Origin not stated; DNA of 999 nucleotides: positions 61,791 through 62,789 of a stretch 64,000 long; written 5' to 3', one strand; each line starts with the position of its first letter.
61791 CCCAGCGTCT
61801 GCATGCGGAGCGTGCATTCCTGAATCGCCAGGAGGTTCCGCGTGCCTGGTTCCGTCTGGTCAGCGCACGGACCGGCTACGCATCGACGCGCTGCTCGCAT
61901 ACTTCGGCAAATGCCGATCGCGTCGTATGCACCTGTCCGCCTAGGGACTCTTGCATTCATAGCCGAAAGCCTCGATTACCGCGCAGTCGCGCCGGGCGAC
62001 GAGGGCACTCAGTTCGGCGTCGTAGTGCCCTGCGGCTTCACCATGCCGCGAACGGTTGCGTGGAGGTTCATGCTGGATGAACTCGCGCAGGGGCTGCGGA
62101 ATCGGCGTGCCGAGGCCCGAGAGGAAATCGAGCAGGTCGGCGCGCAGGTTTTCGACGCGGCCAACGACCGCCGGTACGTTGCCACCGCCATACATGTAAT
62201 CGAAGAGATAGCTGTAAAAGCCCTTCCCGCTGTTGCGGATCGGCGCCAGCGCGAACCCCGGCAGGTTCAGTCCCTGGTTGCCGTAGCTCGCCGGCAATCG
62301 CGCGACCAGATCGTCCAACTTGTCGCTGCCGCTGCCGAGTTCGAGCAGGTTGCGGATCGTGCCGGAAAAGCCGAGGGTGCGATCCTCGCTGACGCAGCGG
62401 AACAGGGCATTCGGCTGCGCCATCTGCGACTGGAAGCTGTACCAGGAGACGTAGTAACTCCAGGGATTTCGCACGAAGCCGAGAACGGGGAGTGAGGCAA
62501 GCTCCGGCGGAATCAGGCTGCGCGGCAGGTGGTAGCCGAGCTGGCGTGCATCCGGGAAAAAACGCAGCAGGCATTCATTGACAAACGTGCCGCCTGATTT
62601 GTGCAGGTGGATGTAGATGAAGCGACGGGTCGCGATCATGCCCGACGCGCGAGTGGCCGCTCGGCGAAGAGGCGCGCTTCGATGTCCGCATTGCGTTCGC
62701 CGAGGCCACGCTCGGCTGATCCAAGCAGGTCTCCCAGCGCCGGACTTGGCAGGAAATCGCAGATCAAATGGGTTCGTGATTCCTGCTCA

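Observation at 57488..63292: Asp/Asn beta-hydroxylase-type cupin paired with a sulfotransferase twice within 6 kb (once fused, once as overlapping genes)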

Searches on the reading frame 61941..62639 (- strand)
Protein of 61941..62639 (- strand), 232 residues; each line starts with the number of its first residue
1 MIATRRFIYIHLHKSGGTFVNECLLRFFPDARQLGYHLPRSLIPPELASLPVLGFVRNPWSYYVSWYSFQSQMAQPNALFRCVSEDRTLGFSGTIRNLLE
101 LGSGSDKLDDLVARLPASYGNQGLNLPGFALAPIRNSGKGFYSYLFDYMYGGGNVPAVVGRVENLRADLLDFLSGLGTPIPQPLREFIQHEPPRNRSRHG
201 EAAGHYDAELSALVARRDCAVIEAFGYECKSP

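Call 3: search_protein_families(library=pfam, proteins=[window:61941-62639:-], max_evalue=0.01)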
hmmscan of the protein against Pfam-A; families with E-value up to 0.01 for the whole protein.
window:61941-62639:- (232 aa): 0 families

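Call 4: search_protein_families(library=ncbifam, proteins=[window:61941-62639:-], max_evalue=0.01)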
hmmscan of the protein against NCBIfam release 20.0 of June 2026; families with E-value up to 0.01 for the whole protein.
window:61941-62639:- (232 aa): 0 families

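Call 5: search_protein_families(library=pfam, proteins=[window:61941-62639:-], max_evalue=10)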
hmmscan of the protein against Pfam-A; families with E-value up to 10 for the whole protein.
window:61941-62639:- (232 aa): 2 families
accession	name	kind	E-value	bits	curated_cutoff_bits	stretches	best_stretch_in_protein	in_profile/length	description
PF17608.7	DUF5504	-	0.04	14.5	27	1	124-156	81-113/127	Family of unknown function (DUF5504)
PF00685.33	Sulfotransfer_1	-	0.061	13.2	22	1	32-77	71-118/255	Sulfotransferase domain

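Call 6: search_solved_structures(query=window:61941-62639:-, max_evalue=10, show_alignments=2)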
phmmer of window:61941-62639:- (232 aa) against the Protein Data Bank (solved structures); distinct sequences matched with E-value up to 10: 12.
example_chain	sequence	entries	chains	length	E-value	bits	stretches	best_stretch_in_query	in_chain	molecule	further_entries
5koi_A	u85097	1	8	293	0.059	15.9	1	63-149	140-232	Enoyl-[acyl-carrier-protein] reductase [NADH]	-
2ad1_A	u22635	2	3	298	0.11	15.1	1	27-72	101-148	Sulfotransferase 1C2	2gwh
8c44_C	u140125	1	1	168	0.18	14.3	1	31-99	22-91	Endothelial protein C receptor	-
4v3d_B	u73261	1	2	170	0.18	14.3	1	31-99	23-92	ENDOTHELIAL PROTEIN C RECEPTOR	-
4v3e_B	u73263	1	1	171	0.19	14.3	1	31-99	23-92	ENDOTHELIAL PROTEIN C RECEPTOR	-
9tjx_A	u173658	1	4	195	0.2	14.2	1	29-99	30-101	Endothelial protein C receptor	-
1l8j_A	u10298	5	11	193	0.24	14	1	31-99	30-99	Endothelial protein C receptor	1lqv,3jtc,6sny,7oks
7okt_A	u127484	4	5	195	0.24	13.9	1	31-99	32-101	Endothelial protein C receptor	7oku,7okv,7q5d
1cjm_A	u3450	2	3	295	0.6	12.6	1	25-71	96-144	PROTEIN (ARYL SULFOTRANSFERASE) | Monoamine-sulfating phenol sulfotransferase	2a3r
2ywz_A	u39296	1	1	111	0.86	12.1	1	79-164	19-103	new antigen receptor variable domain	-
6tep_A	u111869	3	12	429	1.3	11.5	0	145-195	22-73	Galactokinase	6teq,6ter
3v4d_A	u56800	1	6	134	1.9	11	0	37-105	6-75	Aminoacrylate peracid reductase RutC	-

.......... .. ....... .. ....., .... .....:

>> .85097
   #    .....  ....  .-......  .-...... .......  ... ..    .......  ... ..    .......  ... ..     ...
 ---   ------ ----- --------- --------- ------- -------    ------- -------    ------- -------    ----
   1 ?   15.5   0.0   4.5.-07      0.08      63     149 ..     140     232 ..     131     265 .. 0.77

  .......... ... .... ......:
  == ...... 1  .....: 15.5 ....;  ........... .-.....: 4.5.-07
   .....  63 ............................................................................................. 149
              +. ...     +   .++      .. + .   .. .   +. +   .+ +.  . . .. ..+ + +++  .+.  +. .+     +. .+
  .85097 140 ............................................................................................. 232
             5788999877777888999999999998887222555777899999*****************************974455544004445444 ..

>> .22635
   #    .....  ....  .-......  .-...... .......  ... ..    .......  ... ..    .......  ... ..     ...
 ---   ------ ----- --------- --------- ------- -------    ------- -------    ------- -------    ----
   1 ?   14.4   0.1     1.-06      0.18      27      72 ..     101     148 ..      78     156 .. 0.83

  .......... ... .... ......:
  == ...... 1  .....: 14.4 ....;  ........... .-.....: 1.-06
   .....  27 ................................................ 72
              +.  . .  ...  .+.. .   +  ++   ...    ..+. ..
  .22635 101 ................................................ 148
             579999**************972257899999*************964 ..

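Call 9: find_homologous_proteins(query=window:61941-62639:-)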
Query window:61941-62639:- (232 aa): 1897 proteins with E <= 0.001 among 3427 candidates; the best 120 are listed.
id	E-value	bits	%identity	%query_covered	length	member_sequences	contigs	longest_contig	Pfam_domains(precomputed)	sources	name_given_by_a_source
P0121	4.4e-156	535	100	100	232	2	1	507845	-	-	-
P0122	3.2e-124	431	83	98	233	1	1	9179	-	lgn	-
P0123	5.4e-124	430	82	100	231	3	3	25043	-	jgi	jgi:hypothetical protein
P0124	2.4e-121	422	82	98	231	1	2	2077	-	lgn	-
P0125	1.0e-116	406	81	96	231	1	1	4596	-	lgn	-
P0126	8.4e-111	387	74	98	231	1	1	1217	-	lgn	-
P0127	5.8e-108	378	72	100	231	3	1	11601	-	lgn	-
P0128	5.9e-108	378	72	100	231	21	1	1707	-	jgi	jgi:hypothetical protein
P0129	3.4e-107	375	71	100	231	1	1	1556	-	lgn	-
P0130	5.2e-106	371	72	98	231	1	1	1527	-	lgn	-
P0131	1.8e-105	370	72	98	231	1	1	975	-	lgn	-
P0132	2.9e-105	369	70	100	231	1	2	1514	-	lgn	-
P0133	7.7e-105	368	71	98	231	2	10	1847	-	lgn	-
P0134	1.4e-104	367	71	100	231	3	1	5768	-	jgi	jgi:hypothetical protein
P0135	2.9e-102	359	70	98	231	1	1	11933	-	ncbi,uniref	ncbi:hypothetical protein [Dokdonella sp.]|uniref:hypothetical protein n=1 Tax=Dokdonella sp. TaxID=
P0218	4.5e-90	319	64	98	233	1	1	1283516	-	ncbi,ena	-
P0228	1.4e-89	318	61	98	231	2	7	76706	-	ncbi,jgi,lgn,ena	jgi:hypothetical protein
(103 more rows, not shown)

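Call 15: search_solved_structures(query=A1, max_evalue=10, show_alignments=3)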
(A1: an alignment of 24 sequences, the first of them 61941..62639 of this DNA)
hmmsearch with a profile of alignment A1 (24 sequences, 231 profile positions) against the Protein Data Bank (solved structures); distinct sequences matched with E-value up to 10: 18.
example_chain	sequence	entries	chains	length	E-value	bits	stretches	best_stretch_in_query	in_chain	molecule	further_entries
2ad1_A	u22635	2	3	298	0.057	15.9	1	28-72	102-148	Sulfotransferase 1C2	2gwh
6clz_B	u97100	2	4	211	0.18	14.2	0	162-208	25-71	Apolipoprotein A-I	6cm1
1cjm_A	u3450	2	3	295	0.2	14.1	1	30-76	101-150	PROTEIN (ARYL SULFOTRANSFERASE) | Monoamine-sulfating phenol sulfotransferase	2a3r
2n5e_A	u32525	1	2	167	0.32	13.4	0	162-190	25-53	Apolipoprotein A-I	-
9g0d_B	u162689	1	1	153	0.34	13.3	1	170-221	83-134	[F-actin]-monooxygenase MICAL1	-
4v6m_A0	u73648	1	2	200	0.34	13.3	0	162-190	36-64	Apolipoprotein A-I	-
1av1_A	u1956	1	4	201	0.35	13.3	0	162-190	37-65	APOLIPOPROTEIN A-I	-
5le0_B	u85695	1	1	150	0.38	13.2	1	172-221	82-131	Protein-methionine sulfoxide oxidase MICAL1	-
5lpn_B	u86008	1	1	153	0.4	13.1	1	172-221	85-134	Protein-methionine sulfoxide oxidase MICAL1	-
1zd1_A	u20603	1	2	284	0.4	13.1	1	28-72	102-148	Sulfotransferase 4A1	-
7kjr_C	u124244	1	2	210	0.44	13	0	162-190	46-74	Apolipoprotein A-I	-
8eqs_C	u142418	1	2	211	0.44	13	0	162-190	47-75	Apolipoprotein A-I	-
6pts_A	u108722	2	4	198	0.5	12.8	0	162-190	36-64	Apolipoprotein A-I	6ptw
2msc_A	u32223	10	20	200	0.52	12.7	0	162-190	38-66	Apolipoprotein A-I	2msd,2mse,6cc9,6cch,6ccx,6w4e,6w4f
9g0c_A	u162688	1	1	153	0.63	12.5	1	172-221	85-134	[F-actin]-monooxygenase MICAL1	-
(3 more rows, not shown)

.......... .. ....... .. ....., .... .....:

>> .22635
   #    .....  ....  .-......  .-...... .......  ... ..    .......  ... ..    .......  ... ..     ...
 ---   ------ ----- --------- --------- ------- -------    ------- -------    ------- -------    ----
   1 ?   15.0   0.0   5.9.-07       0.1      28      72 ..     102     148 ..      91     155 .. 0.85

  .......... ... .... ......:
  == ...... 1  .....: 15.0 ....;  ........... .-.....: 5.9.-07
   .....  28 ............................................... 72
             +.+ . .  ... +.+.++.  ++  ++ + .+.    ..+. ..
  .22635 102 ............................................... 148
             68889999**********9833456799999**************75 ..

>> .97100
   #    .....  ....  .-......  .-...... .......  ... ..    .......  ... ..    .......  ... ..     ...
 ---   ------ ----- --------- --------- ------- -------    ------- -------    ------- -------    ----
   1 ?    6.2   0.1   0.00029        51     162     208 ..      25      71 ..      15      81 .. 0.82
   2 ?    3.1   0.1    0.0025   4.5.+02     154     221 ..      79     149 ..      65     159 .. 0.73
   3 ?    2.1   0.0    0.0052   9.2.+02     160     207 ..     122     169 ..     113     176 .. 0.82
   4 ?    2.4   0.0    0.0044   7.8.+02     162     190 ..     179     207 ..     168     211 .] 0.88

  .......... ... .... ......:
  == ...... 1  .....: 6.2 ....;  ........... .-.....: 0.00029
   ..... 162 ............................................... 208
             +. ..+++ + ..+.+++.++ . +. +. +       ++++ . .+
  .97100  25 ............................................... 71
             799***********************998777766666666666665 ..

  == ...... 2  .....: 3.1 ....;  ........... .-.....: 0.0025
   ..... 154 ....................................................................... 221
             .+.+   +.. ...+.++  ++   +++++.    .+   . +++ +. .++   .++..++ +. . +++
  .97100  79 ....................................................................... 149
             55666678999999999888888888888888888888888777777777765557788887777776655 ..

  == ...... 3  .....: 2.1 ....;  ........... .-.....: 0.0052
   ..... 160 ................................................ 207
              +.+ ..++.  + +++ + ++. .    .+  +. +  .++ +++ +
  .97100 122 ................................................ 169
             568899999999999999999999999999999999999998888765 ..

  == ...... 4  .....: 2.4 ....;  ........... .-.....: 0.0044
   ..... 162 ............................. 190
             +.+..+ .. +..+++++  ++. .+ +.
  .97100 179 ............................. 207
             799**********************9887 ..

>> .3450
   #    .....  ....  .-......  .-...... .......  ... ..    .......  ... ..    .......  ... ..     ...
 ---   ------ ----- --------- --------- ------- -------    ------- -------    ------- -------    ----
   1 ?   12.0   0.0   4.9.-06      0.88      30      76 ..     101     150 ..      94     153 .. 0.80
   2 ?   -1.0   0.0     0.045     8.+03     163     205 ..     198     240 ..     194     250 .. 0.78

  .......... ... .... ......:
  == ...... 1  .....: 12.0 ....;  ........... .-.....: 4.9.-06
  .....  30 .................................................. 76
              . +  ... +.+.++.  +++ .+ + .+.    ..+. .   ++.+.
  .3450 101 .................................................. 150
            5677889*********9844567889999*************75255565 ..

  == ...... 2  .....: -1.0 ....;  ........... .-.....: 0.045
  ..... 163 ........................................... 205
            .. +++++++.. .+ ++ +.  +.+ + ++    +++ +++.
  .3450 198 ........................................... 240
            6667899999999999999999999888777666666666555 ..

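Call 23: predict_structure(alignment_id=A1)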
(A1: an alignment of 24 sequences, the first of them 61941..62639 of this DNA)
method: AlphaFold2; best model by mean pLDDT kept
length: 232 residues; sequences in the alignment: 24
mean_pLDDT: 88.3   pTM: 0.86
mean pLDDT of the five models: 88.3, 87.4, 87.1, 86.4, 85.3
residues with pLDDT >= 90: 142; 70-90: 72; 50-70: 16; < 50: 2
segments of 3 or more residues with pLDDT < 50: none
pLDDT, mean of each block of 10 residues (from residue 1): 96 77 94 90 94 94 90 85 80 94 89 84 71 94 94 90 93 94 96 73 90 94 86 42
secondary structure, 60 per line:
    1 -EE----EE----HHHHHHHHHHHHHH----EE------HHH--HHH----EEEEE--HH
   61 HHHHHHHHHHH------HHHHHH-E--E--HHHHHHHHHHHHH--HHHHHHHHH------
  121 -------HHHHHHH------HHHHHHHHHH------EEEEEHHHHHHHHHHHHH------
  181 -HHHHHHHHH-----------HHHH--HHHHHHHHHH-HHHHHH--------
elements in order: H14-27 E52-56 H59-71 H78-83 H91-103 H106-114 H128-134 H141-150 E157-161 H162-174 H182-190 H202-205 H208-217 H219-224

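Call 27: fold_search(model_id=the predicted structure, library=pdb)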
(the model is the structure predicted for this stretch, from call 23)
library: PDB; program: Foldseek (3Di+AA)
matches with E <= 10: 418; with E <= 0.001: 0
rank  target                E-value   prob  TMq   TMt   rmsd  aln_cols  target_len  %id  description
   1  1ov4                  1.4e-03  1.00  0.50  0.45   6.7       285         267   14  Crystal structure of human DHEA-ST complexed with androsterone (released 2004-02-17)
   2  2h8k_A                2.1e-03  1.00  0.45  0.43   4.4       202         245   17  Human Sulfotranferase SULT1C3 in complex with PAP (released 2006-06-20)
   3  5x2b_H                2.2e-03  1.00  0.46  0.40   7.5       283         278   13  Crystal structure of mouse sulfotransferase SULT7A1 complexed with PAP (released 2018-03-28)
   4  4jvl_B                2.3e-03  1.00  0.55  0.45   6.1       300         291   13  Crystal structure of human estrogen sulfotransferase (SULT1E1) in complex with inactive cofactor PAP and estradiol (E2 (released 2013-09-04)
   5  2reo                  2.5e-03  1.00  0.41  0.43   6.0       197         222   17  Crystal structure of human sulfotransferase 1C3 (Sult1C3) in complex with PAP (released 2007-10-09)
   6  1g3m_B                2.7e-03  1.00  0.56  0.47   5.3       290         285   13  CRYSTAL STRUCTURE OF HUMAN ESTROGEN SULFOTRANSFERASE IN COMPLEX WITH IN-ACTIVE COFACTOR PAP AND 3,5,3',5'-TETRACHLORO- (released 2003-07-22)
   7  1hy3_A                3.6e-03  1.00  0.53  0.45   6.2       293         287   14  CRYSTAL STRUCTURE OF HUMAN ESTROGEN SULFOTRANSFERASE V269E MUTANT IN THE PRESENCE OF PAPS (released 2002-06-19)
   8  1aqu_B                5.3e-03  1.00  0.54  0.46   6.1       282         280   12  ESTROGEN SULFOTRANSFERASE WITH BOUND INACTIVE COFACTOR PAP AND 17-BETA ESTRADIOL (released 1998-10-28)
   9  4jvl_A                5.3e-03  1.00  0.53  0.44   6.2       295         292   13  Crystal structure of human estrogen sulfotransferase (SULT1E1) in complex with inactive cofactor PAP and estradiol (E2 (released 2013-09-04)
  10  1g3m_A                5.3e-03  1.00  0.52  0.43   6.8       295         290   12  CRYSTAL STRUCTURE OF HUMAN ESTROGEN SULFOTRANSFERASE IN COMPLEX WITH IN-ACTIVE COFACTOR PAP AND 3,5,3',5'-TETRACHLORO- (released 2003-07-22)
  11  1z28                  5.3e-03  0.99  0.40  0.33   8.1       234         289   16  Crystal Structures of SULT1A2 and SULT1A1*3: Implications in the bioactivation of N-hydroxy-2-acetylamino fluorine (OH-A (released 2006-05-30)
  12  4ifb_B                5.6e-03  1.00  0.52  0.46   6.8       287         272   12  Crystal structure of SULT 2A1 LLGG mutant with PAPS (released 2013-02-06)
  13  22ga_B                5.6e-03  1.00  0.48  0.36   7.4       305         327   12  Crystal structure of sorghum sulfotransferase LGS1 reveals sulfation-assisted BC-ring formation in strigolactone biosy (released 2026-02-04)
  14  2gwh_A                5.6e-03  1.00  0.47  0.39   7.3       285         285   12  Human Sulfotranferase SULT1C2 in complex with PAP and pentachlorophenol (released 2006-05-16)
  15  1cjm                  6.0e-03  1.00  0.44  0.45   9.5       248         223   13  HUMAN SULT1A3 WITH SULFATE BOUND (released 1999-11-10)
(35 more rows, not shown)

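Call 35: search_protein_representatives(alignment_id=A1)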
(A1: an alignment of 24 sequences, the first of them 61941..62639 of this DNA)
Query: 24 sequences, 231 profile positions. Proteins with E-value up to 0.001 (for the whole library): 4050; up to 1e-10: 971; up to 1e-30: 131. The best 150 are listed.
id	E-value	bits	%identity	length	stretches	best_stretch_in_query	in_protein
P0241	1.4e-96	338.6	-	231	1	1-229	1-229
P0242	1.1e-84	299.6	-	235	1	1-230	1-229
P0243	4.6e-84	297.6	-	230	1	1-230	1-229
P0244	4.5e-81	287.8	-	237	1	1-155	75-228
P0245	9.6e-80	283.5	-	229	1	1-229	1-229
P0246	2.2e-79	282.3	-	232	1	1-229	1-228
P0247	1.1e-76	273.5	-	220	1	1-176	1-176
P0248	1.2e-76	273.4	-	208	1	1-161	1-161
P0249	1.2e-72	260.3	-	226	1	1-230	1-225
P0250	1.2e-72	260.3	-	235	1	1-230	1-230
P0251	1.2e-67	243.9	-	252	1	1-230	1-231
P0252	1.1e-64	234.3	-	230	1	1-229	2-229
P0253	2.1e-64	233.3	-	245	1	1-227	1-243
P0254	3.8e-64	232.5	-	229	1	1-229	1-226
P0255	4.9e-64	232.1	-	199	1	1-132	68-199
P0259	2.0e-62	226.8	-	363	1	1-230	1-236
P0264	1.8e-60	220.4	-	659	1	1-230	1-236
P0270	1.2e-58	214.5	-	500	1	1-230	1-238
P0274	5.4e-56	205.8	-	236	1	1-229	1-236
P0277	4.3e-54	199.6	-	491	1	1-230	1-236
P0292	1.1e-50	188.5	-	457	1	1-230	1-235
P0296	1.8e-48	181.2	-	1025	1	12-230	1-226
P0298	3.4e-48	180.2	-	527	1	1-230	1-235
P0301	2.7e-47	177.3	-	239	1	1-230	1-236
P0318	1.2e-40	155.6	-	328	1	1-230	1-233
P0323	1.1e-38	149.2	-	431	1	1-230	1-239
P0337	5.3e-36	140.4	-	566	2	1-95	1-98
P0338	7.0e-36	140.0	-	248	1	1-230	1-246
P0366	2.1e-31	125.3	-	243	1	1-230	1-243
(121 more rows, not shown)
